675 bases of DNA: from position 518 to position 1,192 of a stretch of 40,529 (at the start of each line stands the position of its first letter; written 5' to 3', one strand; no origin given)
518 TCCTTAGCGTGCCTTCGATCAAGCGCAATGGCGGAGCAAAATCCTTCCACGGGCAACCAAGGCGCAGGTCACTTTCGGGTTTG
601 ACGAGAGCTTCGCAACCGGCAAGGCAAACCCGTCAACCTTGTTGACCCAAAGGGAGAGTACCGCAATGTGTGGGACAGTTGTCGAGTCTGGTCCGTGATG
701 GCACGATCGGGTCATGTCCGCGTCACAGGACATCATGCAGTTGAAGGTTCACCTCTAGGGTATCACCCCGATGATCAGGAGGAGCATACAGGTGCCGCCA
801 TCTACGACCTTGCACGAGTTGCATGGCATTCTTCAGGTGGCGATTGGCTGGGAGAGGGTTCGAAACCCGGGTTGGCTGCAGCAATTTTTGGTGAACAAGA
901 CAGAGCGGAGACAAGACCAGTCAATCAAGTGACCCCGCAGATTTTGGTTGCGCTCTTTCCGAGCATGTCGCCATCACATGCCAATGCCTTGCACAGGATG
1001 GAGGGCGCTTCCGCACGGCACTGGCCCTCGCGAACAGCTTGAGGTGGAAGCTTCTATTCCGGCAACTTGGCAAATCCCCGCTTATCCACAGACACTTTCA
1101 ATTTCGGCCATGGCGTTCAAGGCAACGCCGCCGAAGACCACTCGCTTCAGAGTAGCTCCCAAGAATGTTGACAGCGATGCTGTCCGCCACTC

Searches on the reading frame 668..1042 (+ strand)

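Call 7: search_protein_families(library=pfam, proteins=[window:668-1042:+], max_evalue=0.01)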
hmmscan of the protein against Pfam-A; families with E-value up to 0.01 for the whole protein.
window:668-1042:+ (124 aa): 0 families

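Call 39: search_protein_families(library=pfam, proteins=[window:668-1042:+], max_evalue=10)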
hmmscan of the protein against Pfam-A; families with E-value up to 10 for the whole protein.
window:668-1042:+ (124 aa): 1 family
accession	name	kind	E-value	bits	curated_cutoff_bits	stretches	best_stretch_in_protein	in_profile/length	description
PF03934.19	T2SSK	-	0.14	13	24.2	1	85-108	3-26/63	Type II secretion system (T2SS), protein K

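Call 57: search_protein_families(library=phrogs, proteins=[window:668-1042:+], max_evalue=0.01)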
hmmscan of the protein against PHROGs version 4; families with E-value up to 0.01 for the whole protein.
window:668-1042:+ (124 aa): 0 families
